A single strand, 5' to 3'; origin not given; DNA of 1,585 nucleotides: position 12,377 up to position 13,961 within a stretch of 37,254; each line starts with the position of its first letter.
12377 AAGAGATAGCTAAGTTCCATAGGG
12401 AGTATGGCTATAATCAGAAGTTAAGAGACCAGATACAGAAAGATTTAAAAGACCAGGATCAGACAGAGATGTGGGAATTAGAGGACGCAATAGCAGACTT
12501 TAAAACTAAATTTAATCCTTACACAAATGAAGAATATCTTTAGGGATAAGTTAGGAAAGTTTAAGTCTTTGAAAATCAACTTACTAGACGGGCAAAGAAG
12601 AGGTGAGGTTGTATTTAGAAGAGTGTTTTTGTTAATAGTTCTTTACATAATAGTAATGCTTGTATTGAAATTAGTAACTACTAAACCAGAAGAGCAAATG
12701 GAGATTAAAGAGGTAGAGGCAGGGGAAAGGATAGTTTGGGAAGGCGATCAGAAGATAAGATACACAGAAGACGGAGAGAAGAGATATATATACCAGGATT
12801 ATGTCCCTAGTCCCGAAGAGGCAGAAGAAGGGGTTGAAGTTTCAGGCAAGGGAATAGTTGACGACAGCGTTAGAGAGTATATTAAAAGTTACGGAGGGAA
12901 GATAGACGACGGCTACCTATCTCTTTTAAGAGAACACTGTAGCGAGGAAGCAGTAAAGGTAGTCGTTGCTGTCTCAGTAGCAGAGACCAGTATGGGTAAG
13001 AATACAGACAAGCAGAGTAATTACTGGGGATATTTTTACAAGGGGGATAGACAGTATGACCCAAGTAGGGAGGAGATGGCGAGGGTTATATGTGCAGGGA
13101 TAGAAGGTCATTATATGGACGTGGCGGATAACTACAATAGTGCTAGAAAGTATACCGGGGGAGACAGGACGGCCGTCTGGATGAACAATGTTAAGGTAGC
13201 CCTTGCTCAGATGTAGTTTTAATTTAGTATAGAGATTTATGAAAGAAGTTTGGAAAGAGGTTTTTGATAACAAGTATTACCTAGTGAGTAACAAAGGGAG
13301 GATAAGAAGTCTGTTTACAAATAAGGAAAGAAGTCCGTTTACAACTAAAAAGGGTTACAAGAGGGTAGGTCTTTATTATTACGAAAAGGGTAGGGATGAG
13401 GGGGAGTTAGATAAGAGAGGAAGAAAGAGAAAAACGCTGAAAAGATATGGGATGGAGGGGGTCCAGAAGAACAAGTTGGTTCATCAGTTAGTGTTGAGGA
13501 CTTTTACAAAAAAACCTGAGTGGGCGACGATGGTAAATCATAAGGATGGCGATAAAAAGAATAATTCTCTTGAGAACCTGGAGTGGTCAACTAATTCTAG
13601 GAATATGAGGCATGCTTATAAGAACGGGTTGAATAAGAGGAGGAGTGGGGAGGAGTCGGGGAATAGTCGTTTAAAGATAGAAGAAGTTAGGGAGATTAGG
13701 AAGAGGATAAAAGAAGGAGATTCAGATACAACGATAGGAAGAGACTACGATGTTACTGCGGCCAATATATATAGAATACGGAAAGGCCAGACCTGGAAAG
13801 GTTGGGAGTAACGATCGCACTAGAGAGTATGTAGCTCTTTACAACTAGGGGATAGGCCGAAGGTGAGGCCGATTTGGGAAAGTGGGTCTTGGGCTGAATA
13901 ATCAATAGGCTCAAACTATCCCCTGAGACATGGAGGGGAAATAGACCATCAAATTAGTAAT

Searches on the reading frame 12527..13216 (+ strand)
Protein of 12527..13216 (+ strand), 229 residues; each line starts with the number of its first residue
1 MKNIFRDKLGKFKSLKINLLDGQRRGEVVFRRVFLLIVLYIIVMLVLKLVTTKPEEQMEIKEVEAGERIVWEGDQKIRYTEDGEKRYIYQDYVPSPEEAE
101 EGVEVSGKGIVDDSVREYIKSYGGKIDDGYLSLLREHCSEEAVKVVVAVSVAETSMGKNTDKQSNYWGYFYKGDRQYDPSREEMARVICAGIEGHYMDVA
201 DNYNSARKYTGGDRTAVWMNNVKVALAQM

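Call 10: search_protein_families(library=pfam, proteins=[window:12527-13216:+], max_evalue=0.01)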
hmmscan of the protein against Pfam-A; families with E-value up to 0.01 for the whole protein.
window:12527-13216:+ (229 aa): 0 families

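Call 11: search_protein_families(library=phrogs, proteins=[window:12527-13216:+], max_evalue=0.001)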
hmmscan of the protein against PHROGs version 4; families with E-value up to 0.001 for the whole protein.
window:12527-13216:+ (229 aa): 0 families

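Call 14: find_related_loci(query=window:12527-13216:+, collection=viral_contigs, flank=6000)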
Query window:12527-13216:+ (229 aa) in viral_contigs; peptide patterns used: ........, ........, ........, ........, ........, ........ (x = any residue, [..] = any of these).
7 stretches matched a pattern, but none encodes a relative of the query by tblastn (E <= 1e-3).

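Call 17: find_encoding_contigs(protein=window:12527-13216:+, flank=10000, max_places=10)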
Protein window:12527-13216:+ (229 aa): no gene with exactly this product is on record in the collection.

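Call 27: find_homologous_proteins(query=window:12527-13216:+, max_evalue=0.001)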
Query window:12527-13216:+ (229 aa): 63 proteins with E <= 0.001 among 281 candidates.
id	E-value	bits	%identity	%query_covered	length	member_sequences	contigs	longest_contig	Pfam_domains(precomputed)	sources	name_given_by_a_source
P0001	5.2e-140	482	94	100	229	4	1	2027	-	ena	-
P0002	6.2e-134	462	89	100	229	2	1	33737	-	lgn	-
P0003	7.1e-114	397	81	100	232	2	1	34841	-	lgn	-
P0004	3.5e-107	375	76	100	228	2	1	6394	-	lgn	-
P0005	4.1e-107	375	77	97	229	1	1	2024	-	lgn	-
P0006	6.8e-107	374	74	100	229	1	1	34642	-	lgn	-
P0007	1.8e-98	346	70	100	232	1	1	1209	-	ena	-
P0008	1.4e-93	330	67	100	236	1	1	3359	-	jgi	jgi:hypothetical protein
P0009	2.5e-92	326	69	100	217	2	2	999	-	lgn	-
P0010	1.8e-89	317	65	100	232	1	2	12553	-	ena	-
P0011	5.9e-87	309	74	84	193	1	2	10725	-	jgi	jgi:hypothetical protein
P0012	7.1e-86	305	63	100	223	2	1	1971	-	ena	-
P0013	9.9e-86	305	62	100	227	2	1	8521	-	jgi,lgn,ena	-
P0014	9.9e-84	298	64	100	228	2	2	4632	-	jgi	jgi:hypothetical protein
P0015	1.0e-83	298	64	100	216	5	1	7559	-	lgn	-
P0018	4.4e-81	289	60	100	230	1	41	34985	-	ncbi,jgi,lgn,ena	-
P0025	1.6e-70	255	56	100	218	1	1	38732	-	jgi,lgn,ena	-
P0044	7.8e-58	213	48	100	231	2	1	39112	-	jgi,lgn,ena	-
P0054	6.3e-40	155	41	99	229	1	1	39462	-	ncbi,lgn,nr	ncbi:MAG: hypothetical protein PHE21_00145 [Candidatus Dojkabacteria bacterium]|nr:hypothetical prot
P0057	2.9e-36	143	39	93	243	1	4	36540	-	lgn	-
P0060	2.2e-23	101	33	86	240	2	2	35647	-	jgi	jgi:hypothetical protein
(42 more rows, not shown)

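Call 28: find_encoding_contigs(protein=P0002, flank=6000, max_places=3)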
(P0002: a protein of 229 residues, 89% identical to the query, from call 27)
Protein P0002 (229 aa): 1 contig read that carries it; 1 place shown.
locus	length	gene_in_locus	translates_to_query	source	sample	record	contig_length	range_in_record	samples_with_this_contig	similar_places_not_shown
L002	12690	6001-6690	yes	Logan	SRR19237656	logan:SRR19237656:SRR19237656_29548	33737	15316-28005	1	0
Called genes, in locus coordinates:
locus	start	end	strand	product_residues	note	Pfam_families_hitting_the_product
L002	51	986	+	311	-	-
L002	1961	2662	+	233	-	-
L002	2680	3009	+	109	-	-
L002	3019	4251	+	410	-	PF00145:DNA_methylase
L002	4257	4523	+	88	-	-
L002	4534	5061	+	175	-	-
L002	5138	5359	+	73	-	-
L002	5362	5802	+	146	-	PF04098:Rad52_Rad22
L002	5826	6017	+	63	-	-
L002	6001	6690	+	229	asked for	-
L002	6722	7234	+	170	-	PF07463:NUMOD4 (weak), PF13392:HNH_3 (weak)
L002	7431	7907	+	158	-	PF09643:YopX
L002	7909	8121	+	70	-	-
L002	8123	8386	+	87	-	-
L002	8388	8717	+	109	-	-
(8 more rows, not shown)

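Call 29: find_encoding_contigs(protein=P0003, flank=6000, max_places=3)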
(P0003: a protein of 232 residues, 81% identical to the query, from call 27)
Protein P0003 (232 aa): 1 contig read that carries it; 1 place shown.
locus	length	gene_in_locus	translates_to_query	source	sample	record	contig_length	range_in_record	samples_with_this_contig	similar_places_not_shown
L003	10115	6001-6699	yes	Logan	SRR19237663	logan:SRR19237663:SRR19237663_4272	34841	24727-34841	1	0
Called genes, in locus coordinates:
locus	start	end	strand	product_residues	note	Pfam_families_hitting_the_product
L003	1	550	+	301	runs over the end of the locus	PF01510:Amidase_2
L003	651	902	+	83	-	-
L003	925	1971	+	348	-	-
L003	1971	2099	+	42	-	PF13597:NRDD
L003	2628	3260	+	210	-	PF01844:HNH, PF13395:HNH_4 (weak), PF14279:HNH_5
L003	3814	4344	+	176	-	-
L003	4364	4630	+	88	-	-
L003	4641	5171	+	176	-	-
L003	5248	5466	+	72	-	-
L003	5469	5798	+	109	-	-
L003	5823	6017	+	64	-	-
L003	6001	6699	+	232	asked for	-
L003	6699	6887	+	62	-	-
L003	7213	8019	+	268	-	PF01469:Pentapeptide_2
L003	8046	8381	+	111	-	-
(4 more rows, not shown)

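Call 30: find_encoding_contigs(protein=P0006, flank=6000, max_places=3)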
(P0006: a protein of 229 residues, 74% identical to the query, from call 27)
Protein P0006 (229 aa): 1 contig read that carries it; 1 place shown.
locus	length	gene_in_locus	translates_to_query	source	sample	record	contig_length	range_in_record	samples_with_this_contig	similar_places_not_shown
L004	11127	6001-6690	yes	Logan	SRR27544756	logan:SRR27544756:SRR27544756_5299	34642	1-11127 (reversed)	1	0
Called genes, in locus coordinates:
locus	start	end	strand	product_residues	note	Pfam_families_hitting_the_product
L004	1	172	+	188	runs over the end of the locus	-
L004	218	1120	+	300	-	PF01510:Amidase_2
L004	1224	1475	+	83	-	-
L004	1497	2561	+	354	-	PF00149:Metallophos (weak)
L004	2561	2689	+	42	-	PF13597:NRDD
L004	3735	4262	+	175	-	PF01844:HNH (faint)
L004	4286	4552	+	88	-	-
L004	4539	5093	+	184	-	-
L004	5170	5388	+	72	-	-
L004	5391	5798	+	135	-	PF04098:Rad52_Rad22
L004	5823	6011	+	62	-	-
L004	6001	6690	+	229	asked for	-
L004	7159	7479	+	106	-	-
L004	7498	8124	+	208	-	-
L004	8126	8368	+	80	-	-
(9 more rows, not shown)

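Call 41: find_encoding_contigs(protein=P0018, flank=3000, max_places=10)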
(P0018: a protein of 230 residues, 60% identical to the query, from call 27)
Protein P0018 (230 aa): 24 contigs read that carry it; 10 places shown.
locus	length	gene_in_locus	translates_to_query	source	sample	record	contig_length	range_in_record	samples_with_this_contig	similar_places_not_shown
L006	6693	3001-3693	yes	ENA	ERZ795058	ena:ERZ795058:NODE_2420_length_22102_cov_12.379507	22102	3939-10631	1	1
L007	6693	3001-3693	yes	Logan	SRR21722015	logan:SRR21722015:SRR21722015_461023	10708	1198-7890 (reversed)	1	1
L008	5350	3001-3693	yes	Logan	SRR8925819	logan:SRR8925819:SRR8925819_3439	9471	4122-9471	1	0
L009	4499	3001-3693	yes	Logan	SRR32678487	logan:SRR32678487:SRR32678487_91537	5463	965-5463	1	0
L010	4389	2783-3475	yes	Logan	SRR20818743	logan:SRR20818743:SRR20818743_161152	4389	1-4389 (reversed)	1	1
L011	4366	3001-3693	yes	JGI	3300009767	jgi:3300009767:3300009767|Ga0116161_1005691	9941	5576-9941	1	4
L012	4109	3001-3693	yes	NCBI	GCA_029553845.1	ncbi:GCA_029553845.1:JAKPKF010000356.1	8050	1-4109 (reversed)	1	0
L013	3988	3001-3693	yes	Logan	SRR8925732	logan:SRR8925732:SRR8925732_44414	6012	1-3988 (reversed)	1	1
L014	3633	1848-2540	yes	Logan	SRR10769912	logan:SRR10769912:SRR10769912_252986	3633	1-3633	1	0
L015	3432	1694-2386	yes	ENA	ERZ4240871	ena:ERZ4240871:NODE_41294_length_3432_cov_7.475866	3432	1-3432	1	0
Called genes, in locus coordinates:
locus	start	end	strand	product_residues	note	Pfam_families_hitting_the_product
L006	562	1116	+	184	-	-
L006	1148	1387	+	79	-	-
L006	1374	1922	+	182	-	-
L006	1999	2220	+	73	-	-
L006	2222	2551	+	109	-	-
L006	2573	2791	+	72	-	-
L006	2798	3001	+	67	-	-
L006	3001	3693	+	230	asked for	-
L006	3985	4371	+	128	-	-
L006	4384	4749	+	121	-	-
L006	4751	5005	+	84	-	-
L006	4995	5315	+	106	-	-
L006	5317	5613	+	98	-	-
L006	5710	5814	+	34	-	-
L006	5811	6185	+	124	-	-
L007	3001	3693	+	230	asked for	-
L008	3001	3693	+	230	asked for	-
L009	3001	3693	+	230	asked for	-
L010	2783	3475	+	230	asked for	-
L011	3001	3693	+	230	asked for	-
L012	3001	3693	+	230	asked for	-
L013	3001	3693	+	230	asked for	-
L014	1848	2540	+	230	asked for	-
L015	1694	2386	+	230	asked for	-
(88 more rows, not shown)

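Call 42: find_encoding_contigs(protein=P0025, flank=3000, max_places=4)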
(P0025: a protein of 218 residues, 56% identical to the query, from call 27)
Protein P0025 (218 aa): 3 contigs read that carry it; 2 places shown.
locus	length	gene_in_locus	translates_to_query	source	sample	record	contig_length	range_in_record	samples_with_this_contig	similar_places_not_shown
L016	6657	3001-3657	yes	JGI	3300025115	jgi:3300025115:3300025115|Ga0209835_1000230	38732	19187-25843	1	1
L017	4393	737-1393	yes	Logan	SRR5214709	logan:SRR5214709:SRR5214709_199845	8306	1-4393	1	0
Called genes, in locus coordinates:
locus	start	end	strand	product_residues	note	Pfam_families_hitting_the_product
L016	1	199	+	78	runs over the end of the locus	PF01844:HNH, PF13391:HNH_2 (weak), PF14279:HNH_5 (weak)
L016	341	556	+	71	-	-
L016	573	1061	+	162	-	-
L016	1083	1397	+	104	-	-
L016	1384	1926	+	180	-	-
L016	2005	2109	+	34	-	-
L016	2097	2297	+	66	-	-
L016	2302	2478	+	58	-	-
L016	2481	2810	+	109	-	-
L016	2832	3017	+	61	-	-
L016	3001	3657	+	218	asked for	-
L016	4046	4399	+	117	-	PF09643:YopX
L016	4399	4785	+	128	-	-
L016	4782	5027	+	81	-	-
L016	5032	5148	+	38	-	-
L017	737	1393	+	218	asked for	-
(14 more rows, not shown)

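Call 43: find_encoding_contigs(protein=P0044, flank=3000, max_places=4)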
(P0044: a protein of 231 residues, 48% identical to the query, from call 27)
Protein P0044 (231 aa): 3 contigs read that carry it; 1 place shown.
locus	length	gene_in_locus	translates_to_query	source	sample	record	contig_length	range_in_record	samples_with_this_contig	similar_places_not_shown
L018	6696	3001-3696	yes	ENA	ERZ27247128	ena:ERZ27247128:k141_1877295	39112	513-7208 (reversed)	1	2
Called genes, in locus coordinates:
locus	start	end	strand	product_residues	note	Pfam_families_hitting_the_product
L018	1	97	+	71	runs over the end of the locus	-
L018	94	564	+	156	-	-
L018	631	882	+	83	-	-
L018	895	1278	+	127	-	-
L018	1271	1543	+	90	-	-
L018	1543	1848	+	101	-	-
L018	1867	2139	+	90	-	-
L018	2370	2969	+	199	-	-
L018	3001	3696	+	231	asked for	-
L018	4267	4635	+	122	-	-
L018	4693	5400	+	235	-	-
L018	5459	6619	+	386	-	PF12323:HTH_OrfB_IS605, PF01385:OrfB_IS605, PF07282:Cas12f1-like_TNB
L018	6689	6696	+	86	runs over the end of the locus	-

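Call 46: find_encoding_contigs(protein=P0054, flank=3000, max_places=3)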
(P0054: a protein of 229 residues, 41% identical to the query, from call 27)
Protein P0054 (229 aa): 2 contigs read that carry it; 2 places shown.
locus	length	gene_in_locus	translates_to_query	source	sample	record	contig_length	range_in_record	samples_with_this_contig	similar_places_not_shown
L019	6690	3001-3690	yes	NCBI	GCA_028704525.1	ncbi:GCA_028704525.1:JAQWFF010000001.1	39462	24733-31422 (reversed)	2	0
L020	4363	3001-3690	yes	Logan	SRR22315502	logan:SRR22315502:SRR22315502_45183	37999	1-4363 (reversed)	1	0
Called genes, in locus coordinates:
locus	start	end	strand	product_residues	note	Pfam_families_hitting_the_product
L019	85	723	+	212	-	-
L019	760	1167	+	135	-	-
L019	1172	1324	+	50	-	-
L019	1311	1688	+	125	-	-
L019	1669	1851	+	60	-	-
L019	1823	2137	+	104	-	-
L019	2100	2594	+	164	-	PF08774:VRR_NUC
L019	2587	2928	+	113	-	-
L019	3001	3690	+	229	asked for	-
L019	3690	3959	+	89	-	-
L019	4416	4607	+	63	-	-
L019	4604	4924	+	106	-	-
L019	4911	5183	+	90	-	-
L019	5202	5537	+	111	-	-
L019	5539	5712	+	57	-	-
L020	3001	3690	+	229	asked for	-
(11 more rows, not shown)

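Call 47: find_encoding_contigs(protein=P0057, flank=3000, max_places=4)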
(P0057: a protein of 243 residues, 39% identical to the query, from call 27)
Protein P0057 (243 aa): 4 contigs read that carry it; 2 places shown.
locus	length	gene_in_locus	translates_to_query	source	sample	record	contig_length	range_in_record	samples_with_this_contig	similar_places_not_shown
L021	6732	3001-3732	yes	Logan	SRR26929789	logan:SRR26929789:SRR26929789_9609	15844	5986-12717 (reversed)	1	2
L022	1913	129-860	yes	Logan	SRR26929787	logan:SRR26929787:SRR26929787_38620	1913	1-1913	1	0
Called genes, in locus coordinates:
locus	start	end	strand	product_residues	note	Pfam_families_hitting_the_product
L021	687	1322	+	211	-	-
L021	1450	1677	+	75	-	-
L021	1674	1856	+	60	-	-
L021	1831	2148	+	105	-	-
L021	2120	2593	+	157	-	PF08774:VRR_NUC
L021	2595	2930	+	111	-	-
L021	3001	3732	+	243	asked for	-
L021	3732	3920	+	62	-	-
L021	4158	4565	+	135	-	-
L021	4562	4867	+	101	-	-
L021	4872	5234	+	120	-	-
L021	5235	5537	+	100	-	-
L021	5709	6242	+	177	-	-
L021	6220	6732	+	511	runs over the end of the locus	-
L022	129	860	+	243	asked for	-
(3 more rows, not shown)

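Call 48: find_encoding_contigs(protein=P0060, flank=3000, max_places=3)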
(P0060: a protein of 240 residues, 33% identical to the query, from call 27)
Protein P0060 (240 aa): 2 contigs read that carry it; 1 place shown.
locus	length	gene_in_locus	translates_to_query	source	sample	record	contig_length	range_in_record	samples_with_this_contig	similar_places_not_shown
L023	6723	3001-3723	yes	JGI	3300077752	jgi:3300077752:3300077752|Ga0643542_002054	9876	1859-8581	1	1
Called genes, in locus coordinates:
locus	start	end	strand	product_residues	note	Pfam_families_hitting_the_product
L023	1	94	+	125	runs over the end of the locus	PF13392:HNH_3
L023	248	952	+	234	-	-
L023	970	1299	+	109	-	-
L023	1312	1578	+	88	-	-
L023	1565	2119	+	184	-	-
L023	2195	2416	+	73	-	-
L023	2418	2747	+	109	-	-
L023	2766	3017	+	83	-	-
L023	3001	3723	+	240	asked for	-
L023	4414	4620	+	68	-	-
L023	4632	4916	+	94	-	-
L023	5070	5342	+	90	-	-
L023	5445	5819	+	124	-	-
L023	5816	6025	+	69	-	-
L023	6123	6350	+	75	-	-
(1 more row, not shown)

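Call 79: find_related_loci(query=A3, collection=viral_contigs, flank=2500)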
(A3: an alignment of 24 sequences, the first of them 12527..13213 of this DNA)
Query A3 (229 aa) in viral_contigs; peptide patterns used: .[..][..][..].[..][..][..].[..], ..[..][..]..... (x = any residue, [..] = any of these).
72 stretches matched a pattern; 26 encode a relative of the query (tblastn E <= 1e-3); 26 distinct loci.
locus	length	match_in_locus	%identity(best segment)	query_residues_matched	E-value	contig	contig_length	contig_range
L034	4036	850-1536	63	1-229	5e-81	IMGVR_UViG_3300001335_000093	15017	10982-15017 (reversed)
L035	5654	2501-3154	56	1-229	5e-76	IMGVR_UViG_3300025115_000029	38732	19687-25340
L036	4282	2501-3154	49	1-229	2e-62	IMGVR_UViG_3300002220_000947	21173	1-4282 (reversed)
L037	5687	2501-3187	48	1-229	2e-60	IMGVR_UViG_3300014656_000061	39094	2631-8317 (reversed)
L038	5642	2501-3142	46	9-229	1e-57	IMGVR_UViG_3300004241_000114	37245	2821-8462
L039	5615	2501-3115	43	13-223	1e-52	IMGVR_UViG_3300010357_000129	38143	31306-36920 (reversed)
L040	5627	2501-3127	41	15-229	4e-46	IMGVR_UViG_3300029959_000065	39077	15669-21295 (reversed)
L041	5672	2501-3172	40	4-229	1e-44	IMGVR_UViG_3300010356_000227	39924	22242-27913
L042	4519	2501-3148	42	7-229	5e-44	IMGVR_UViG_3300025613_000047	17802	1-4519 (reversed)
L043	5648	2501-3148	42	7-229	1e-43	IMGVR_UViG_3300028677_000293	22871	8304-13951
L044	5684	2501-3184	38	1-229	3e-43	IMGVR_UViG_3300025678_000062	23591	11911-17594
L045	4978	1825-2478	39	18-229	2e-42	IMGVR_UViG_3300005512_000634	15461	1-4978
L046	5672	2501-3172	39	3-229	6e-42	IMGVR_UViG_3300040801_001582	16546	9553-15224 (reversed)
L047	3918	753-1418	37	8-229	2e-39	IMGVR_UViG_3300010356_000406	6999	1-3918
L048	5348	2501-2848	45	114-229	2e-32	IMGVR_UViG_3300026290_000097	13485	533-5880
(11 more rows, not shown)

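Call 80: find_related_loci(query=A3, collection=genome_contigs, flank=2500)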
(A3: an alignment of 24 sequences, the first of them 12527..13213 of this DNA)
Query A3 (229 aa) in genome_contigs; peptide patterns used: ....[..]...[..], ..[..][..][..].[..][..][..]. (x = any residue, [..] = any of these).
131 stretches matched a pattern; 6 encode a relative of the query (tblastn E <= 1e-3); 6 distinct loci.
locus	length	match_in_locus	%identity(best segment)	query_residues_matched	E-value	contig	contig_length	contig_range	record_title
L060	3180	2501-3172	43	1-229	5e-51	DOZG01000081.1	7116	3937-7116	MAG TPA_asm: Patescibacteria group bacterium isolate UBA9296 contig_104424, whole genome shotgun sequence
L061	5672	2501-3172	41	4-229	5e-49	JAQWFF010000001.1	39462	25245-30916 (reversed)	MAG: Candidatus Dojkabacteria bacterium isolate STF2_92 NODE_2051_length_39462_cov_7.518673_Sandtown_F2, whole genome sh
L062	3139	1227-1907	42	1-229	8e-47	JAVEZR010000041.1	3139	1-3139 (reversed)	MAG: Candidatus Dojkabacteria bacterium isolate BF4_70 NODE_128857_length_3139_cov_16.097610_Biofilm4, whole genome shot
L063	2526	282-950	42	7-229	8e-42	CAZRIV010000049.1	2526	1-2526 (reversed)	MAG TPA_asm: uncultured Bacteriovoracaceae bacterium isolate binchicken_co204_164 genome assembly, contig: NODE_57943_le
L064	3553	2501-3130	34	16-229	2e-38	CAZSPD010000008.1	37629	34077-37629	MAG TPA_asm: Candidatus Woesearchaeota archaeon isolate binchicken_co39_584 genome assembly, contig: NODE_2611_length_37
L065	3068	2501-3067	42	15-209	5e-34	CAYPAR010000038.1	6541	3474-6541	MAG TPA_asm: uncultured Candidatus Saccharibacteria bacterium isolate binchicken_co246_362 genome assembly, contig: NODE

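Call 83: search_solved_structures(query=A3, max_evalue=1)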
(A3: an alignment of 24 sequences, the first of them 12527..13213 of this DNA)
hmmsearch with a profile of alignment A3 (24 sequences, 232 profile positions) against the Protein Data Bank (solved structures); distinct sequences matched with E-value up to 1: 5.
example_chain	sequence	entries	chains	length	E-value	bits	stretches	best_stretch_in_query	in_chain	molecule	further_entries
8yxk_A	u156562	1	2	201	0.00038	23.1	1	107-231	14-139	Phage cell wall hydrolase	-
11zv_B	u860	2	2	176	0.25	13.9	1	78-139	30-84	RBD minibinder 11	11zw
8z5s_AA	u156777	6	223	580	0.26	13.9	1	30-98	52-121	Flagellar M-ring protein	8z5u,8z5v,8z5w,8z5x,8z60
8z4d_1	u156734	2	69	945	0.49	13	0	30-98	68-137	Flagellar M-ring protein,Flagellar motor switch protein FliG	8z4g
7e7n_A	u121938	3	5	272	0.8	12.3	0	145-203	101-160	Fucose-binding lectin protein,Fucose-binding lectin protein,Fucose-binding lectin protein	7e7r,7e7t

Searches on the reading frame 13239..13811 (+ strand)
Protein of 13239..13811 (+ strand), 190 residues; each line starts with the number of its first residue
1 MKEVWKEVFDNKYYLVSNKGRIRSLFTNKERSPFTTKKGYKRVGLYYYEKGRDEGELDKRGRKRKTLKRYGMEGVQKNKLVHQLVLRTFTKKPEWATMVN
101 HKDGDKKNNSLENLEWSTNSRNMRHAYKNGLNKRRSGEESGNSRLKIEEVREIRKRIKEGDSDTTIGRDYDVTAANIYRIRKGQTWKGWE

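Call 10: search_protein_families(library=pfam, proteins=[window:13239-13811:+], max_evalue=0.01)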
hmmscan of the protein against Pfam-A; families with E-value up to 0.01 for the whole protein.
window:13239-13811:+ (190 aa): 2 families
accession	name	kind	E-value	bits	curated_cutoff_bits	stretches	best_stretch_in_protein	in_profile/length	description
PF13392.12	HNH_3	-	2.8e-09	36.9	24.8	1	80-124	2-46/46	HNH endonuclease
PF07463.16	NUMOD4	-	4.7e-08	33.6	23.4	1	3-46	1-49/49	NUMOD4 motif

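Call 11: search_protein_families(library=phrogs, proteins=[window:13239-13811:+], max_evalue=0.001)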
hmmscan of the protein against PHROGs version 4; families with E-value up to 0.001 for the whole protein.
window:13239-13811:+ (190 aa): 11 families
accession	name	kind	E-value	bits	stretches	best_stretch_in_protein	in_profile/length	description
phrog_59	-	DNA, RNA and nucleotide metabolism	2.5e-39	136.8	2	59-188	173-274/423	HNH endonuclease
phrog_959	-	DNA, RNA and nucleotide metabolism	2.8e-29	102.7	2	59-149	41-127/138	HNH endonuclease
phrog_1492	-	DNA, RNA and nucleotide metabolism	4.6e-23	83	1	1-181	43-188/414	HNH endonuclease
phrog_37683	-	unknown function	5.4e-15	56.2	1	68-187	150-269/279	-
phrog_6156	-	DNA, RNA and nucleotide metabolism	3.7e-06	27.4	1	120-188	161-229/261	endonuclease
phrog_99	-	DNA, RNA and nucleotide metabolism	5.1e-06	27.4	1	72-133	153-212/383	HNH endonuclease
phrog_30377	-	DNA, RNA and nucleotide metabolism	7.9e-06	27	1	79-132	10-61/82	HNH endonuclease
phrog_4578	-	DNA, RNA and nucleotide metabolism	1.1e-05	26.3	1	95-129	28-62/130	HNH endonuclease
phrog_517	-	DNA, RNA and nucleotide metabolism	3e-05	25.9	1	105-183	47-124/128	HTH DNA binding protein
phrog_826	-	DNA, RNA and nucleotide metabolism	5e-05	24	1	68-128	95-160/281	HNH endonuclease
phrog_14913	-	DNA, RNA and nucleotide metabolism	0.00054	21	1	97-129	59-91/149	HNH endonuclease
